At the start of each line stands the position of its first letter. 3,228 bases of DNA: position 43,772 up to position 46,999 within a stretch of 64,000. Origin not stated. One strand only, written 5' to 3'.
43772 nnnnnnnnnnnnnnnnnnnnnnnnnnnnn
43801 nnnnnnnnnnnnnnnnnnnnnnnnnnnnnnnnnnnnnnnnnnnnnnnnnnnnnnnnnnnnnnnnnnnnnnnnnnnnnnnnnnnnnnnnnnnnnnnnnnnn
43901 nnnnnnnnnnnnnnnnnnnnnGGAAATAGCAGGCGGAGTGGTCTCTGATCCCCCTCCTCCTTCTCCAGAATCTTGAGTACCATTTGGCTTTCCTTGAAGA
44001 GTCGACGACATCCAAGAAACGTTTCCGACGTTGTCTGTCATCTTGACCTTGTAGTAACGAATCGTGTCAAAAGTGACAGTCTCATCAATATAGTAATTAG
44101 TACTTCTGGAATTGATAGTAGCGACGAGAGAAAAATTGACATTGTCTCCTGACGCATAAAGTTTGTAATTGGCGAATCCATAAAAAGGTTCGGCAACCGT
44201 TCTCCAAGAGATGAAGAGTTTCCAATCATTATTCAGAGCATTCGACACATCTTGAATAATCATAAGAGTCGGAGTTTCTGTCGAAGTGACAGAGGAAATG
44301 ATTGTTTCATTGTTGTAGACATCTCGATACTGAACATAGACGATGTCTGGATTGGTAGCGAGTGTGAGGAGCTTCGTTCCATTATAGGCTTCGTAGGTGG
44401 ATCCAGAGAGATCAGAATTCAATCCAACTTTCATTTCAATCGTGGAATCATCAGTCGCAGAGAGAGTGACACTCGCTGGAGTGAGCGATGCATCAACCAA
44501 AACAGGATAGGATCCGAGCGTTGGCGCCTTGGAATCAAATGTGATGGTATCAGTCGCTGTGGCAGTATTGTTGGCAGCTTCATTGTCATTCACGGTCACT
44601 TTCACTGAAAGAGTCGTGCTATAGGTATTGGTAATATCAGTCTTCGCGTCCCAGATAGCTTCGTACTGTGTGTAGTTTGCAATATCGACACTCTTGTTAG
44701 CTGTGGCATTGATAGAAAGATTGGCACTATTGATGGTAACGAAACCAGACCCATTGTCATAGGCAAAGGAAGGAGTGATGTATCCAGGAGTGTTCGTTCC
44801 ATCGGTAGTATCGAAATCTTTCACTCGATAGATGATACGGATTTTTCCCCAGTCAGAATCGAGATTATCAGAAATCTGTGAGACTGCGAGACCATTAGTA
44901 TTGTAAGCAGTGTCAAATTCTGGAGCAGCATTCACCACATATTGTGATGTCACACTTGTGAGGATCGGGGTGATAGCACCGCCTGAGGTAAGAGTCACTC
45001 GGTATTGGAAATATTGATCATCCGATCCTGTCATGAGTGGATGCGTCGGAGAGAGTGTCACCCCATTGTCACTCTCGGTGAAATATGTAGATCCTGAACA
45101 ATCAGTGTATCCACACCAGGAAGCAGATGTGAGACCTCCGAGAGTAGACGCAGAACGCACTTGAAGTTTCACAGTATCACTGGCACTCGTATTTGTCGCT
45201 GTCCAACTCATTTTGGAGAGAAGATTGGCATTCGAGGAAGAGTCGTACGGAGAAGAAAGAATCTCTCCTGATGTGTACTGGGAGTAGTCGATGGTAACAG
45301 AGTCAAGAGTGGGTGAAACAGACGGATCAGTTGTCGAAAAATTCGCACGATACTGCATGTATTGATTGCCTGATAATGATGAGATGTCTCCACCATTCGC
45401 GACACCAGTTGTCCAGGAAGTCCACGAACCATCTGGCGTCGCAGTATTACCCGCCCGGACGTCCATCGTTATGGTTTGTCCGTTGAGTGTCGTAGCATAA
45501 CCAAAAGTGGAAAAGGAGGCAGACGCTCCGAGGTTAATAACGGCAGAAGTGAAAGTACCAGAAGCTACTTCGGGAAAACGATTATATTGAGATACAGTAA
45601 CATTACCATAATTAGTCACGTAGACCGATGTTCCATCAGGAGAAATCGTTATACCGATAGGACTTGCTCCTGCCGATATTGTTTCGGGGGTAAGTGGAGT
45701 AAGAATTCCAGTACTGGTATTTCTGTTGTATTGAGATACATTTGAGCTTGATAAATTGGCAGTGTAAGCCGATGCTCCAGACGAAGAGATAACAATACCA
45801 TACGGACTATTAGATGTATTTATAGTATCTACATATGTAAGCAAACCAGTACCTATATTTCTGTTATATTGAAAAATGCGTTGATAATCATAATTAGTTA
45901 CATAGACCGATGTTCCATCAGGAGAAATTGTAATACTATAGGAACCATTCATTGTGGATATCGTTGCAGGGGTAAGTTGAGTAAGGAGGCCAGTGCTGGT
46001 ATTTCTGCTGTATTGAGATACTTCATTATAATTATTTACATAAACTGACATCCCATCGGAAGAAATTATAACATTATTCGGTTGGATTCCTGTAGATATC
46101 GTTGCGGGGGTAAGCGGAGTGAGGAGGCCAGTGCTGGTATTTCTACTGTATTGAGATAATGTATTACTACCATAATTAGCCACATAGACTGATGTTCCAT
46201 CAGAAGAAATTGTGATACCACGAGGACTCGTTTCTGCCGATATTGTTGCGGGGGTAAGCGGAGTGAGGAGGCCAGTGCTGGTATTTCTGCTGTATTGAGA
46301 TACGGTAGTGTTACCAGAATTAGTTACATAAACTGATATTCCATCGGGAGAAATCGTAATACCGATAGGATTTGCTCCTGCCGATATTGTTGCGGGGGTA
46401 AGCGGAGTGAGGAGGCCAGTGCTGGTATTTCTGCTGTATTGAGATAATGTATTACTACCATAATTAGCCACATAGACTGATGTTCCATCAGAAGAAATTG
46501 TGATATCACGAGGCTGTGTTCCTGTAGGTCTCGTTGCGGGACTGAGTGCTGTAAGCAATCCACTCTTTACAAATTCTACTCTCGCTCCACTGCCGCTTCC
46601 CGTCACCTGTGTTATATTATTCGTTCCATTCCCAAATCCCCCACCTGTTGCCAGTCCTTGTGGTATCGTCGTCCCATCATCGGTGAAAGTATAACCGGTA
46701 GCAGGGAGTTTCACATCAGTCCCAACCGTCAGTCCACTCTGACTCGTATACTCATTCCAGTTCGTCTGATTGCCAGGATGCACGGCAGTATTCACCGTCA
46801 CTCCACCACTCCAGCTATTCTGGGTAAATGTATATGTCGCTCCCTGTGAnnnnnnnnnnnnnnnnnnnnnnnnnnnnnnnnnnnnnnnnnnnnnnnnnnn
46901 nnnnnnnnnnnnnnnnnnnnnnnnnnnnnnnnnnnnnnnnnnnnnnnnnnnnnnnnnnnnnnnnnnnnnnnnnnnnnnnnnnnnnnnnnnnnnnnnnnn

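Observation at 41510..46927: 1,806-aa surface protein with near-identical internal DNA repeats (recombination-prone)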

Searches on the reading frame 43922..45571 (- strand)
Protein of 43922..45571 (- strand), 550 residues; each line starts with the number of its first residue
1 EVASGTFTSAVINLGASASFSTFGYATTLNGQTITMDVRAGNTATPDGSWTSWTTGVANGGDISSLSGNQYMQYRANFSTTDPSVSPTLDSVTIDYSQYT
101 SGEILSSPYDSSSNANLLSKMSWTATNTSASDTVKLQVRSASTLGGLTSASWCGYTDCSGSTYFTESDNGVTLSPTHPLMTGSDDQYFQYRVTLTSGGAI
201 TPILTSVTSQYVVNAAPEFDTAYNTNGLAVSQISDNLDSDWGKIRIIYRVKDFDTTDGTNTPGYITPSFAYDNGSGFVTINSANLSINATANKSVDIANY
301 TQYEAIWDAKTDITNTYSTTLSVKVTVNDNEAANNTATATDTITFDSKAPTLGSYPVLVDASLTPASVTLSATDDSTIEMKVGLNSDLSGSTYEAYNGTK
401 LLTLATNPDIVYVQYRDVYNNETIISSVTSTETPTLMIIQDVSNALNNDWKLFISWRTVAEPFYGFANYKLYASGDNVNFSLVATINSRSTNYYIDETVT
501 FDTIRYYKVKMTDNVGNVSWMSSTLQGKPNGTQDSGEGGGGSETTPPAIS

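Call 60: predict_structure(alignment_id=A3)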
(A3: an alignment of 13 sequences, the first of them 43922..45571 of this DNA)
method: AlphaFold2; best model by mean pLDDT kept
length: 550 residues; sequences in the alignment: 13
mean_pLDDT: 87.0   pTM: 0.63
mean pLDDT of the five models: 87.0, 85.0, 84.9, 84.9, 82.9
residues with pLDDT >= 90: 308; 70-90: 186; 50-70: 40; < 50: 16
segments of 3 or more residues with pLDDT < 50: 535-550
pLDDT, mean of each block of 10 residues (from residue 1): 77 86 85 89 88 92 91 91 76 78 83 79 77 85 88 90 78 80 78 76 80 84 95 95 97 71 88 95 94 91 96 93 94 85 96 95 95 95 94 95 91 96 94 90 87 91 90 95 95 93 93 95 90 51 41
secondary structure, 60 per line:
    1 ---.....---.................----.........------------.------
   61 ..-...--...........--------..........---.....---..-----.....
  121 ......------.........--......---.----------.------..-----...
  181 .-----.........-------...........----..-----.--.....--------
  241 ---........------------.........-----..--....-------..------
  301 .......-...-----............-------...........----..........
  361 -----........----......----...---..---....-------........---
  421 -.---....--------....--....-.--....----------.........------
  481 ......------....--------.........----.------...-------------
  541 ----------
elements in order: E4-8 E12-28 E33-41 E69-79 E88-97 E101-105 E116-126 E133-141 H144-149 H178-181 E187-195 E203-213 E228-232 E244-251 E264-272 E301-307 E317-328 E336-346 E351-360 E366-373 E378-383 E399-402 E410-417 E426-429 E438-441 E452-455 E466-474 E481-486 E493-496 E505-513 E525-527

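Call 62: fold_search(model_id=the predicted structure, library=pdb)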
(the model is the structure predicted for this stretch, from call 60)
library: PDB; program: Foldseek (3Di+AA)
matches with E <= 10: 1515; with E <= 0.001: 341
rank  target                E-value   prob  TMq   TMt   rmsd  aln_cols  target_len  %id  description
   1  8oe4_D                2.7e-09  1.00  0.19  0.20  17.9       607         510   10  Cryo-EM structure of a pre-dimerized human IL-23 complete extracellular signaling complex. (released 2024-02-07)
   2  8v2b_B                3.1e-09  1.00  0.19  0.19  29.4       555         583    8  Cryo-EM structure of mouse type II OSM receptor complex: model for full extracellular assembly (released 2024-11-20)
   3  8v29_B                3.1e-09  1.00  0.16  0.16  29.7       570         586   10  Cryo-EM structure of human type I OSM receptor complex: model for full extracellular assembly (released 2024-11-20)
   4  8qy5_A                6.4e-09  1.00  0.19  0.18  28.8       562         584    9  Structure of interleukin 6. (released 2024-02-21)
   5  2jll                  7.1e-09  1.00  0.15  0.19  20.9       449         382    9  Crystal structure of NCAM2 IgIV-FN3II (released 2009-11-17)
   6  2v5y                  7.1e-09  1.00  0.20  0.19  16.8       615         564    9  Crystal structure of the receptor protein tyrosine phosphatase mu ectodomain (released 2007-09-11)
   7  5i99                  9.2e-09  1.00  0.21  0.27  13.8       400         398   11  Crystal structure of mouse CNTN3 Ig5-Fn2 domains (released 2016-08-31)
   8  4yfd_A                9.7e-09  1.00  0.18  0.20  20.6       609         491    8  Crystal structure PTP delta Ig1-Fn2 in complex with IL-1RAcP (released 2015-05-06)
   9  3l5h_A                1.0e-08  1.00  0.18  0.17  30.0       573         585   10  Crystal structure of the full ectodomain of human gp130: New insights into the molecular assembly of receptor complexe (released 2010-05-19)
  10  8qy6_A                1.2e-08  1.00  0.19  0.19  29.0       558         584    9  Structure of interleukin 6 (gp130 P496L mutant). (released 2024-02-21)
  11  8dpt_A                1.3e-08  1.00  0.18  0.23  17.3       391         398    9  The structure of the IL-11 signalling complex, with full-length extracellular gp130 (released 2023-11-29)
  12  8odz_D                1.3e-08  1.00  0.19  0.18  27.1       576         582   10  Cryo-EM structure of a pre-dimerized murine IL-12 complete extracellular signaling complex (Class 1). (released 2024-02-07)
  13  3t1w                  2.2e-08  1.00  0.23  0.31  13.5       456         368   13  Structure of the four-domain fragment Fn7B89 of oncofetal fibronectin (released 2012-03-21)
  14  2nzi_A                2.8e-08  1.00  0.17  0.30  14.0       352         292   12  Crystal structure of domains A168-A170 from titin (released 2007-02-13)
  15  8d82_A                3.7e-08  1.00  0.19  0.18  28.6       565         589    9  Cryo-EM structure of human IL-6 signaling complex in detergent: model containing full extracellular domains (released 2023-03-29)
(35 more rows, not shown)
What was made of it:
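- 44261..44929 (-): Two further Ig-like beta-sandwich domains. Calls 60 and 62.
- The second model has pLDDT 87 with five beta-sandwich domains (call 60), which match FN3/Ig arrays (call 62).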

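Call 77: find_related_loci(query=A3, collection=genome_contigs, flank=9000)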
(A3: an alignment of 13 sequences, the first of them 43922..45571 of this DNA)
Query A3 (550 aa) in genome_contigs; peptide patterns used: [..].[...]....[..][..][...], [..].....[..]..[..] (x = any residue, [..] = any of these).
278 stretches matched a pattern; 87 encode a relative of the query (tblastn E <= 1e-3); the best 80 are kept; 80 distinct loci.
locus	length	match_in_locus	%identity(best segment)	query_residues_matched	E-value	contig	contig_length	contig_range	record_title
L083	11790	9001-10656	64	3-550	0e+0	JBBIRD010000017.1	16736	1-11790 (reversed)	MAG: Candidatus Moraniibacteriota bacterium isolate SLS170214_bin_341 NODE_805_length_16736_cov_5.752773, whole genome s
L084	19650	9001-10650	61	5-550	0e+0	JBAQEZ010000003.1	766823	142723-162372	MAG: Candidatus Moraniibacteriota bacterium isolate MFD12003_ilm_asm_bin65 k127_11199, whole genome shotgun sequence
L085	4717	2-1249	70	135-550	0e+0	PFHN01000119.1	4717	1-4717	MAG: Candidatus Moranbacteria bacterium CG_4_8_14_3_um_filter_41_13 CG_4_8_14_3_um_filter_scaffold_10476_c, whole genome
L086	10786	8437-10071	47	4-550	4e-137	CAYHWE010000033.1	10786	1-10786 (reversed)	MAG TPA_asm: uncultured Gammaproteobacteria bacterium isolate ERP119705_co15_594 genome assembly, contig: NODE_7214_leng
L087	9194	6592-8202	48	4-550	1e-136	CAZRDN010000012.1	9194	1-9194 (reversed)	MAG TPA_asm: uncultured Gammaproteobacteria bacterium isolate SRP329715_co1_108 genome assembly, contig: NODE_11539_leng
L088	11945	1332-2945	47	2-550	1e-135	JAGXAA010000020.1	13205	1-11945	MAG: Patescibacteria group bacterium isolate REEB66 contig-150_6062, whole genome shotgun sequence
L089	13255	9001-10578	47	2-527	3e-133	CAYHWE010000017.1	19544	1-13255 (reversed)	MAG TPA_asm: uncultured Gammaproteobacteria bacterium isolate ERP119705_co15_594 genome assembly, contig: NODE_2693_leng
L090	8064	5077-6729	43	4-550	3e-118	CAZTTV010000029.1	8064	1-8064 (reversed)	MAG TPA_asm: uncultured Candidatus Saccharibacteria bacterium isolate SRP128015_co3_109 genome assembly, contig: NODE_11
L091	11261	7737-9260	44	66-550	5e-118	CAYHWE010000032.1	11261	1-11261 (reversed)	MAG TPA_asm: uncultured Gammaproteobacteria bacterium isolate ERP119705_co15_594 genome assembly, contig: NODE_6781_leng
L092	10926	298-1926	41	3-539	5e-115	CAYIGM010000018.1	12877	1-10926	MAG TPA_asm: uncultured Candidatus Saccharibacteria bacterium isolate ERP119705_co22_125 genome assembly, contig: NODE_3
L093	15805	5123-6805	41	3-549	1e-110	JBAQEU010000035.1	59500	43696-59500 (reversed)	MAG: Minisyncoccia bacterium isolate MFD12003_ilm_asm_bin73 k127_100038, whole genome shotgun sequence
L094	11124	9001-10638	44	3-530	2e-109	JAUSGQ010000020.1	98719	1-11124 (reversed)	MAG: bacterium isolate E14_metabat.bin.131 E14_k141_296332, whole genome shotgun sequence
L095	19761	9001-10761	38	5-550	4e-107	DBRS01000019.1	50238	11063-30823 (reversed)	MAG TPA_asm: Candidatus Moranbacteria bacterium UBA1362 UBA1362_contig_206, whole genome shotgun sequence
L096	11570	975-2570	40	3-530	5e-102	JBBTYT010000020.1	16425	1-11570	MAG: Patescibacteria group bacterium isolate H32-bin053_1 H32_bin053_1_000000000020, whole genome shotgun sequence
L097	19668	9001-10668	38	5-550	3e-101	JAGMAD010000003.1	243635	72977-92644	MAG: Candidatus Parcubacteria bacterium isolate RS_14_22 ZL355.bin.22.fa_3, whole genome shotgun sequence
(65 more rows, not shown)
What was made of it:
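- The family is found in many Patescibacteria lineages (call 77).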

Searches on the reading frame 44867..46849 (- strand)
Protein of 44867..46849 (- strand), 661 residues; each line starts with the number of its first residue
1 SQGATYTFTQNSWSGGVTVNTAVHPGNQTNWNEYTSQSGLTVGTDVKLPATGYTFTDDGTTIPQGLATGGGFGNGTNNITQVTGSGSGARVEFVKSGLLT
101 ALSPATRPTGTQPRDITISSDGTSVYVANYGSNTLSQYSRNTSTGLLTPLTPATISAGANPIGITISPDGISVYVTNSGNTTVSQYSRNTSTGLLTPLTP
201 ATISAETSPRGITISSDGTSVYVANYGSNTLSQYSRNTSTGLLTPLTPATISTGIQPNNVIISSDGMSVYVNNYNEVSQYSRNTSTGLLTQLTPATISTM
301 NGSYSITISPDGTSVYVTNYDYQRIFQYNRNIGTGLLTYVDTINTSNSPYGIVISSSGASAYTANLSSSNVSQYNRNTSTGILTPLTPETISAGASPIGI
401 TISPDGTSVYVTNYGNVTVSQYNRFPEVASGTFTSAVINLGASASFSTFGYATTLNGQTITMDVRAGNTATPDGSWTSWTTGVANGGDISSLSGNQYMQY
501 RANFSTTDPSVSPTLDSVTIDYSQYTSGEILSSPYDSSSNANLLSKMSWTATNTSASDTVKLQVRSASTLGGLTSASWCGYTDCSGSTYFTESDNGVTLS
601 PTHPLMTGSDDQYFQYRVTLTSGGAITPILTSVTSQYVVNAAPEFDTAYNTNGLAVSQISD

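Call 48: predict_structure(alignment_id=A2)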
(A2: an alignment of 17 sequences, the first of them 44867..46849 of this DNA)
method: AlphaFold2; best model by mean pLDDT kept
length: 661 residues; sequences in the alignment: 17
mean_pLDDT: 84.1   pTM: 0.67
mean pLDDT of the five models: 84.1, 82.5, 82.5, 82.3, 81.6
residues with pLDDT >= 90: 384; 70-90: 170; 50-70: 46; < 50: 61
segments of 3 or more residues with pLDDT < 50: 1-45, 63-65, 653-661
pLDDT, mean of each block of 10 residues (from residue 1): 31 36 32 30 49 78 48 69 76 86 95 97 97 98 96 96 97 97 98 97 96 97 98 97 96 97 97 98 96 95 96 97 97 96 93 94 96 93 91 96 95 96 86 87 87 86 93 91 93 90 83 87 75 76 80 80 89 89 91 85 77 84 71 73 51 46 33
secondary structure, 60 per line:
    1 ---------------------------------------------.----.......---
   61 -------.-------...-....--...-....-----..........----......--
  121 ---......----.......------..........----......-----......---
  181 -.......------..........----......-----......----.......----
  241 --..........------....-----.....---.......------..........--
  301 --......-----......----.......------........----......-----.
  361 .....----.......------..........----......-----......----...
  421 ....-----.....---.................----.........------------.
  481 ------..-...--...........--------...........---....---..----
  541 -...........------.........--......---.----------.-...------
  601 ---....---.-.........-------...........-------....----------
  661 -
elements in order: E51-57 E76-78 E80-83 E90-93 E99-108 E113-118 E124-129 E134-140 E147-156 E161-166 E172-177 E182-188 E195-204 E209-214 E220-225 E230-236 E243-252 E259-262 E268-272 E276-282 E289-298 E303-308 E314-319 E324-330 E337-344 E349-354 E360-365 E370-376 E383-392 E397-402 E408-413 E418-424 E430-434 E438-454 E459-467 E495-505 E514-524 E528-531 E542-552 E559-567 H570-575 H604-607 E613-621 E629-639 H647-650
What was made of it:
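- On Pfam PF10282 Lactonase, 7-bladed beta-propeller: The AlphaFold model has 28 strands at pLDDT 95-98 (call 48).
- The AlphaFold model has pLDDT 95-98 across 28 strands (call 48). The array gives an in-frame, complete and confidently closed 7-blade fold (call 48).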

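Call 50: fold_search(model_id=the predicted structure, library=pdb)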
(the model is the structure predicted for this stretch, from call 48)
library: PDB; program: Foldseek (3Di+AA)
matches with E <= 10: 1735; with E <= 0.001: 1366
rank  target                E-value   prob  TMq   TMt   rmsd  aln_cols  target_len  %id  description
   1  1l0q_A                2.9e-18  1.00  0.36  0.59  16.9       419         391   26  Tandem YVTN beta-propeller and PKD domains from an archaeal surface layer protein (released 2002-11-06)
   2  1ri6                  2.2e-15  1.00  0.40  0.78   5.5       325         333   16  Structure of a putative isomerase from E. coli (released 2003-11-25)
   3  5c2v_B                5.4e-15  1.00  0.38  0.68   4.6       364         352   20  Kuenenia stuttgartiensis Hydrazine Synthase (released 2015-10-14)
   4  3fgb_B                6.0e-15  1.00  0.41  0.76   9.5       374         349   20  Crystal structure of the Q89ZH8_BACTN protein from Bacteroides thetaiotaomicron. Northeast Structural Genomics Consort (released 2008-12-23)
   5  6nau_A                7.5e-15  1.00  0.40  0.77   5.5       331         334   17  1.55 Angstrom Resolution Crystal Structure of 6-phosphogluconolactonase from Klebsiella pneumoniae (released 2018-12-19)
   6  3scy                  1.5e-14  1.00  0.41  0.74   8.0       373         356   20  Crystal structure of a putative 6-phosphogluconolactonase (BF1038) from Bacteroides fragilis NCTC 9343 at 1.50 A resolut (released 2011-07-20)
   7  3fgb_A                3.4e-14  1.00  0.40  0.74   7.7       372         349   20  Crystal structure of the Q89ZH8_BACTN protein from Bacteroides thetaiotaomicron. Northeast Structural Genomics Consort (released 2008-12-23)
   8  4qrj_A                7.5e-14  1.00  0.39  0.72   7.1       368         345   19  Crystal structure of a putative 6-phosphogluconolactonase (BACUNI_04672) from Bacteroides uniformis ATCC 8492 at 2.20  (released 2014-07-23)
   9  4qrj_B                2.0e-13  1.00  0.39  0.72   6.9       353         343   20  Crystal structure of a putative 6-phosphogluconolactonase (BACUNI_04672) from Bacteroides uniformis ATCC 8492 at 2.20  (released 2014-07-23)
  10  6igb_A                2.6e-13  1.00  0.39  0.69   8.1       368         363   19  the structure of Pseudomonas aeruginosa Periplasmic gluconolactonase, PpgL (released 2018-11-21)
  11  3u4y_A                1.4e-12  1.00  0.39  0.77   4.8       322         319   19  The crystal structure of a functionally unknown protein (Dtox_1751) from Desulfotomaculum acetoxidans DSM 771. (released 2011-10-26)
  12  8ove_A7               1.7e-12  1.00  0.38  0.78   4.1       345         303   13  CRYO-EM STRUCTURE OF TRYPANOSOMA BRUCEI PROCYCLIC FORM 80S RIBOSOME : TB11CS6H1 snoRNA mutant (released 2023-11-29)
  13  3u4y_B                2.3e-12  1.00  0.37  0.73   5.6       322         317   17  The crystal structure of a functionally unknown protein (Dtox_1751) from Desulfotomaculum acetoxidans DSM 771. (released 2011-10-26)
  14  3bws_A                2.4e-12  1.00  0.38  0.59  10.5       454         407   13  Crystal structure of the leptospiral antigen Lp49 (released 2008-10-07)
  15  9rpv_Rg               2.5e-12  1.00  0.39  0.79   3.6       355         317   12  Structure of the ZAK-bound human disome (released 2025-12-10)
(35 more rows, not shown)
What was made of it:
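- This gene has exactly one complete 7-blade propeller (calls 48, 50). Foldseek hits to 6-phosphogluconolactonases and PpgL (call 50). Identity to the enzymes is 16-20%, against 26% to the non-enzymatic S-layer YVTN domain (call 50).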
